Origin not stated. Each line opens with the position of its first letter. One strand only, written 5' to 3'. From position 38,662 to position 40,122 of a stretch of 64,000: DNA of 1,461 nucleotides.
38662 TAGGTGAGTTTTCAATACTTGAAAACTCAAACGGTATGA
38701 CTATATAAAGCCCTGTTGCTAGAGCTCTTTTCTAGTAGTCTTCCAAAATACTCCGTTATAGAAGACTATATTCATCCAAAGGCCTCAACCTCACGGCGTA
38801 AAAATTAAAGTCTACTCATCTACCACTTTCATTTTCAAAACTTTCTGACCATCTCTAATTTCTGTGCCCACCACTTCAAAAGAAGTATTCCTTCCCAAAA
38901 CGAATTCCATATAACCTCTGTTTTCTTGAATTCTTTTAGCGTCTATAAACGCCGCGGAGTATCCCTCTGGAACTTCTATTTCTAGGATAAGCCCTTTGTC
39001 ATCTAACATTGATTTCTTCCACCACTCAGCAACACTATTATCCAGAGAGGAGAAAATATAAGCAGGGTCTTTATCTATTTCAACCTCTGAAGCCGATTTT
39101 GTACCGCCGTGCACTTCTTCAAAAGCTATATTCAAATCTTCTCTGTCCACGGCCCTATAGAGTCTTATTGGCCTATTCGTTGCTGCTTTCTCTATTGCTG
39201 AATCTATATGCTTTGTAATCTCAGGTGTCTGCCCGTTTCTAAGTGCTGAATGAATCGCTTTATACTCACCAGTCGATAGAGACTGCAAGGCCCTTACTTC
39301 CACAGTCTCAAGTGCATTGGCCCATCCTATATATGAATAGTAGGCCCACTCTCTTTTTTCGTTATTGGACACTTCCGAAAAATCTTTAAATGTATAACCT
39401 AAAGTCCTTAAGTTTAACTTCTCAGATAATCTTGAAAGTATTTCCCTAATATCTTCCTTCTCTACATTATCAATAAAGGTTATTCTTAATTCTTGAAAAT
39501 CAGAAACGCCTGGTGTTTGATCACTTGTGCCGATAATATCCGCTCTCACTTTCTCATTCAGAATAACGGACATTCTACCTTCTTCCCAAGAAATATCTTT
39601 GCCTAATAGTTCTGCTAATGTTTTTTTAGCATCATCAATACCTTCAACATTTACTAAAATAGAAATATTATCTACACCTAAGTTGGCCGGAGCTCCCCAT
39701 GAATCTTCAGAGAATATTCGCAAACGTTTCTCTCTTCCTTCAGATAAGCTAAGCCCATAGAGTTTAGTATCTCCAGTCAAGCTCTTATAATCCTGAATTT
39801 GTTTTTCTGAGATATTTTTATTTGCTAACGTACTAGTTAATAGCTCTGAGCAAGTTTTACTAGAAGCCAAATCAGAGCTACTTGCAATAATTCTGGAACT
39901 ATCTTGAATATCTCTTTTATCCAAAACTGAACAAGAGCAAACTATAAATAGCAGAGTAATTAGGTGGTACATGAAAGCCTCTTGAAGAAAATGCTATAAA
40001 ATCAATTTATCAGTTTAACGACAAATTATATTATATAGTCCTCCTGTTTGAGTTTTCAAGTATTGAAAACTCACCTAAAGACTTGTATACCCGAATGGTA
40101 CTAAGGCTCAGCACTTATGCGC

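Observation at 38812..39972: Secreted lipoprotein with a C3/VIP2-type ADP-ribosyltransferase domain carrying Y-x-E instead of (Q/E)-x-E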

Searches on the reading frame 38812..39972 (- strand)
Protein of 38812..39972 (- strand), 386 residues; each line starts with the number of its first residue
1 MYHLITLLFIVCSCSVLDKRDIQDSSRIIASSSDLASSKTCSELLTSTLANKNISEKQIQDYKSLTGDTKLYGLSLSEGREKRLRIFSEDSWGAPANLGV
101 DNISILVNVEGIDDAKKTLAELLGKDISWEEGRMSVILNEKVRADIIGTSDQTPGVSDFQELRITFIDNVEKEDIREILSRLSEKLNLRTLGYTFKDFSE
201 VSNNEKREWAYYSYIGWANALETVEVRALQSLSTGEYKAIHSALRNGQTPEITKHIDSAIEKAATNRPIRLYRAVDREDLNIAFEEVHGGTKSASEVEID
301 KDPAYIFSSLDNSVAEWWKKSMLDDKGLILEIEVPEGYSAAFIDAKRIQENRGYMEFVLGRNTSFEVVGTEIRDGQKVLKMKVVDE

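Call 3: search_protein_families(library=pfam, proteins=[window:38812-39972:-], max_evalue=10)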
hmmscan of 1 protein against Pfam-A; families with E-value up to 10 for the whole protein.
window:38812-39972:- (386 aa): 2 families
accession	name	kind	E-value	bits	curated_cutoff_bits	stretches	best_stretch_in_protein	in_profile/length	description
PF03496.20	ADPrib_exo_Tox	-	8.6e-17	61.6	23.4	1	207-380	2-188/196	ADP-ribosyltransferase exoenzyme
PF18049.7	DNA_pol_P_Exo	-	0.068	13.1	27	1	114-159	126-171/219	DNA polymerase nu pseudo-exo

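Call 4: search_protein_families(library=ncbifam, proteins=[window:38812-39972:-], max_evalue=10)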
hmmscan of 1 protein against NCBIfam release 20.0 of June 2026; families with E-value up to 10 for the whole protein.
window:38812-39972:- (386 aa): 2 families
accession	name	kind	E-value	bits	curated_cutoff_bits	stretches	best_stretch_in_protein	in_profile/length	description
NF009174.0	PRK12522.1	equivalog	0.064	13.2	217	1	160-200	98-138/175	RNA polymerase sigma factor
NF011547.0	PRK14976.1-4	equivalog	0.088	12.1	305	1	46-69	165-190/291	5'-3' exonuclease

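Call 5: search_solved_structures(query=window:38812-39972:-, max_evalue=10, show_alignments=3)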
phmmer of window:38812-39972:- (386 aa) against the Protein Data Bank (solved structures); distinct sequences matched with E-value up to 10: 8.
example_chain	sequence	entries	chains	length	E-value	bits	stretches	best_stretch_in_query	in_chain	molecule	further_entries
9vej_H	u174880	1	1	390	9.3e-05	24.8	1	195-345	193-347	Vip2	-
9veg_H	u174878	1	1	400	9.7e-05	24.7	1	196-345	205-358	Vip2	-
1ojq_A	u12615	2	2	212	0.00048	22.4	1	305-379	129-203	ADP-RIBOSYLTRANSFERASE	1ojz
1qs2_A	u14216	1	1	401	0.00088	21.6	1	175-345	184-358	ADP-RIBOSYLTRANSFERASE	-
1qs1_A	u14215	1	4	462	0.0023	20.2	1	175-345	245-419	ADP-RIBOSYLTRANSFERASE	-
2j3x_A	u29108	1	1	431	0.016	17.4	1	203-294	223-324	C2 TOXIN COMPONENT I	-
2j3v_A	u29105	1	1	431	0.021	17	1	203-281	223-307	C2 TOXIN COMPONENT I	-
2j3z_A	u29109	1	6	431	0.056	15.6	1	203-281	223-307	C2 TOXIN COMPONENT I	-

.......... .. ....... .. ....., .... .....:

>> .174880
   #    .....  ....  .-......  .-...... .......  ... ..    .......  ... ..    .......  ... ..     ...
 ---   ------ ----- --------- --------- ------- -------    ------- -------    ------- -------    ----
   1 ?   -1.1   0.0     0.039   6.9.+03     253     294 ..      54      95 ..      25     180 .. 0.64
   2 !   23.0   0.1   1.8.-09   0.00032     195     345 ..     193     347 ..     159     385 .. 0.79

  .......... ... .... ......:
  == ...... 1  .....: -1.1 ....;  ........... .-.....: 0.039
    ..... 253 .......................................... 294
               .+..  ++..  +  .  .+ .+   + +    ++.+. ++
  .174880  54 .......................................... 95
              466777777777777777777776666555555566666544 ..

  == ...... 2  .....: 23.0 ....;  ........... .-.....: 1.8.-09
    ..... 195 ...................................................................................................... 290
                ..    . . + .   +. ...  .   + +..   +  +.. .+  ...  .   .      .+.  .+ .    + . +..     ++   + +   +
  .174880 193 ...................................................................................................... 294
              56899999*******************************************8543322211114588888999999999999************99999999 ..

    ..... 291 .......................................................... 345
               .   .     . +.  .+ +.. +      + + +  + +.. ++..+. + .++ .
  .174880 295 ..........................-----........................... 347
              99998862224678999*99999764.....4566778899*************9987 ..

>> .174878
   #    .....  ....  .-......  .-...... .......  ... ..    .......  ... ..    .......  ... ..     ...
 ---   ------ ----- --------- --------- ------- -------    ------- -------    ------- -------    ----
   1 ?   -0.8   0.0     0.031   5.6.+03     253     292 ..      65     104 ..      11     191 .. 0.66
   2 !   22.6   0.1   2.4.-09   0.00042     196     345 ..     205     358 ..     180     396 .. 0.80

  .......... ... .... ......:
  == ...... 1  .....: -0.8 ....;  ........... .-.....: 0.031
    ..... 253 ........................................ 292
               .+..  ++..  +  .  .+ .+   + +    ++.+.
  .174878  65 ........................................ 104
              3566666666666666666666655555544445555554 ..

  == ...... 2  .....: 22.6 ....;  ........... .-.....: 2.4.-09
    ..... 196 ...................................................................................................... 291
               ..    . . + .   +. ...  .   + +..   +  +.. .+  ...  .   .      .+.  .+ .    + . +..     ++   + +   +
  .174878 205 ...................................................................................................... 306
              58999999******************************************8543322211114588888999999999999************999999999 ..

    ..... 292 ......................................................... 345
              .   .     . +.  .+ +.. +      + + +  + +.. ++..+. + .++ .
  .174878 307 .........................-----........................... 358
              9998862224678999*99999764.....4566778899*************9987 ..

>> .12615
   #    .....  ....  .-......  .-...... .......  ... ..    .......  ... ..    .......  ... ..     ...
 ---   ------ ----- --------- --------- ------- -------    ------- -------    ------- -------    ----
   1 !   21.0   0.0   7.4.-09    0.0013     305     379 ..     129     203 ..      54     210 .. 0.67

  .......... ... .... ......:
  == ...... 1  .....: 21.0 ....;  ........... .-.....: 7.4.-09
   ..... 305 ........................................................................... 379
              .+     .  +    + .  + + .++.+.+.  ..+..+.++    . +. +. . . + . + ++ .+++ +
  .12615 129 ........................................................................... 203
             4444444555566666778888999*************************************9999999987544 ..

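Call 7: find_homologous_proteins(query=window:38812-39972:-, max_evalue=0.001)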
Query window:38812-39972:- (386 aa): 2 proteins with E <= 0.001 among 4205 candidates.
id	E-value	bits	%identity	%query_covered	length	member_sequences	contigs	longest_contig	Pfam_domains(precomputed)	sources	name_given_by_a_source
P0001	5.3e-248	840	100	100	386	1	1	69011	PF03496.21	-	-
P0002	8.2e-36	142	31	99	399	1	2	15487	PF03496.21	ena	-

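Call 10: find_homologous_proteins(query=A1, max_evalue=1)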
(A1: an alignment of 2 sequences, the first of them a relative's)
Query A1 (2 sequences) (386 aa, profile of the alignment): 3 proteins with E <= 1 among 8000 candidates.
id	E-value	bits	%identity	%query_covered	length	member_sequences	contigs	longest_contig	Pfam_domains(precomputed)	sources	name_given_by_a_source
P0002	1.3e-227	774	31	99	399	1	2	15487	PF03496.21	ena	-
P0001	5.3e-212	722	100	100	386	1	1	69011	PF03496.21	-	-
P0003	3.8e-5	41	25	54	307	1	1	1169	PF03496.21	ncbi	-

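Call 13: find_encoding_contigs(protein=P0002, flank=8000)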
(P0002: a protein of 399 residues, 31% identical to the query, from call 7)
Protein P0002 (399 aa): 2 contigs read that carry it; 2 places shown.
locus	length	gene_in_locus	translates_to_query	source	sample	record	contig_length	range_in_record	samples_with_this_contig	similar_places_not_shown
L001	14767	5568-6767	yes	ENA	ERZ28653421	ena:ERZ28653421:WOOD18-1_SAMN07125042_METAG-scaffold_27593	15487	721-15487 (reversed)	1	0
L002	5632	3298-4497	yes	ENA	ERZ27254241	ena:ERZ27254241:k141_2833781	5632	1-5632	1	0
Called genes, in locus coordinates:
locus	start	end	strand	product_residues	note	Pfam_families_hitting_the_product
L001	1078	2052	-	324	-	-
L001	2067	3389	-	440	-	PF00285:Citrate_synt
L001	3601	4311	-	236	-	PF07786:HGSNAT_cat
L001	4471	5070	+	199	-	PF01126:Heme_oxygenase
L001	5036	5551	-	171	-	-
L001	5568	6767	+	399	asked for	PF03496:ADPrib_exo_Tox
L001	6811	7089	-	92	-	-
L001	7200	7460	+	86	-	PF13560:HTH_31, PF12844:HTH_19, PF01381:HTH_3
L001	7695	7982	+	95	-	PF05164:ZapA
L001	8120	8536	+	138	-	PF01812:5-FTHF_cyc-lig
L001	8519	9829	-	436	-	PF00579:tRNA-synt_1b, PF22421:SYY_C-terminal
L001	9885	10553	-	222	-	-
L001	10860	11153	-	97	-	-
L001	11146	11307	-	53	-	-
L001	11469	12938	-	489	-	PF00672:HAMP, PF00512:HisKA, PF02518:HATPase_c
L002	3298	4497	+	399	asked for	PF03496:ADPrib_exo_Tox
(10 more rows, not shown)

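Call 14: find_related_loci(query=A1, collection=genome_contigs, flank=8000)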
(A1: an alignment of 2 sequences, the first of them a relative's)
Query A1 (386 aa) in genome_contigs; peptide patterns used: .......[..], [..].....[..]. (x = any residue, [..] = any of these).
26 stretches matched a pattern, but none encodes a relative of the query by tblastn (E <= 1e-3).

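Call 15: search_protein_representatives(alignment_id=A1)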
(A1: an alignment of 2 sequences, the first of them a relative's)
Query: 2 sequences, 408 profile positions. Proteins with E-value up to 0.001 (for the whole library): 699; up to 1e-10: 87; up to 1e-30: 20. The best 150 are listed.
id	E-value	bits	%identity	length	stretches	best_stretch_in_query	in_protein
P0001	1.7e-212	722.2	-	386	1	1-406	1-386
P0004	8.8e-107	374.0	-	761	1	65-405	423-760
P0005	3.9e-95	335.6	-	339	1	68-403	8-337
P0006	1.1e-78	281.4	-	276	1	130-404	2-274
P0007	2.0e-78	280.6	-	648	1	78-403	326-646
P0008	2.3e-69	250.8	-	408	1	82-404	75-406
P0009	4.7e-66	239.8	-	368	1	51-401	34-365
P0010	7.0e-66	239.3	-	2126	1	56-400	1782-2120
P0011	5.3e-65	236.4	-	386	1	60-403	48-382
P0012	1.8e-64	234.6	-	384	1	52-403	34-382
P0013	1.9e-63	231.2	-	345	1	67-406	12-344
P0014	8.8e-61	222.5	-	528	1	65-406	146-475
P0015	4.7e-52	193.7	-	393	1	66-404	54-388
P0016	3.6e-47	177.6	-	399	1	4-403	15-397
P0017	7.0e-45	170.1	-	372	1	33-404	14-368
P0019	1.1e-36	143.1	-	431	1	72-394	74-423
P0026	4.2e-26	108.3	-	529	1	198-404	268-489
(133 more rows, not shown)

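Call 21: search_protein_families(library=pfam, proteins=[P0004, P0007, P0010, P0014, P0026, P0008, P0019], max_evalue=0.01)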
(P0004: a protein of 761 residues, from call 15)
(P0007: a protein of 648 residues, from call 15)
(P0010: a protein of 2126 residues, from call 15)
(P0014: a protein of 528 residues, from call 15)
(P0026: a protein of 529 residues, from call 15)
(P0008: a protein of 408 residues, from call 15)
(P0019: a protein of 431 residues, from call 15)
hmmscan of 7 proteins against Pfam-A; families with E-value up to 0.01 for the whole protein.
P0004 (761 aa): 1 family
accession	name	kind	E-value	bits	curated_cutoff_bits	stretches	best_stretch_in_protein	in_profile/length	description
PF03496.20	ADPrib_exo_Tox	-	1.2e-23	83.9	23.4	1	575-752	2-185/196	ADP-ribosyltransferase exoenzyme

P0007 (648 aa): 1 family
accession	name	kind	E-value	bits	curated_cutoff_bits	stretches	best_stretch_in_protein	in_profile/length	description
PF03496.20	ADPrib_exo_Tox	-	1.2e-17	64.3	23.4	1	466-629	3-173/196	ADP-ribosyltransferase exoenzyme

P0010 (2126 aa): 2 families
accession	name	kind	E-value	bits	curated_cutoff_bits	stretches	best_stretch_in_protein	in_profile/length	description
PF03496.20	ADPrib_exo_Tox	-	7.7e-17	61.7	23.4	1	1942-2121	3-189/196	ADP-ribosyltransferase exoenzyme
PF07719.23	TPR_2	-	0.00017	21.9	27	0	517-548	2-33/34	Tetratricopeptide repeat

P0014 (528 aa): 1 family
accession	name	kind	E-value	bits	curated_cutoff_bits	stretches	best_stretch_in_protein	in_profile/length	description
PF03496.20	ADPrib_exo_Tox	-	1.9e-20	73.5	23.4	1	289-466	2-183/196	ADP-ribosyltransferase exoenzyme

P0026 (529 aa): 1 family
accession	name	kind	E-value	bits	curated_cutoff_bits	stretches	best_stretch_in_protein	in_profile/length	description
PF03496.20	ADPrib_exo_Tox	-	4.1e-08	33.2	23.4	1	291-469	3-171/196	ADP-ribosyltransferase exoenzyme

P0008 (408 aa): 1 family
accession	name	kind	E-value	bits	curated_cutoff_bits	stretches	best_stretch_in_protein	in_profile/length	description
PF03496.20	ADPrib_exo_Tox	-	7.3e-20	71.6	23.4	1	212-399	3-185/196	ADP-ribosyltransferase exoenzyme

P0019 (431 aa): 1 family
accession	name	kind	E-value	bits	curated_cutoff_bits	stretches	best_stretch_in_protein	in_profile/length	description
PF03496.20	ADPrib_exo_Tox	-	1e-16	61.3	23.4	1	245-422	3-180/196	ADP-ribosyltransferase exoenzyme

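Call 24: find_homologous_proteins(query=A2, max_evalue=1e-10)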
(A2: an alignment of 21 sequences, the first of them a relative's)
Query A2 (21 sequences) (386 aa, profile of the alignment): 2 proteins with E <= 1e-10 among 8000 candidates.
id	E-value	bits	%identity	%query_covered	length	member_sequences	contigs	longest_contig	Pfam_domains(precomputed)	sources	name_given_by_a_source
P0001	2.2e-109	384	100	100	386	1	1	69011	PF03496.21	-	-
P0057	7.1e-81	290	27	44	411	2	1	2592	-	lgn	-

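Call 34: find_encoding_contigs(protein=window:38812-39972:-, flank=2000, max_places=3)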
Protein window:38812-39972:- (386 aa): no gene with exactly this product is on record in the collection.
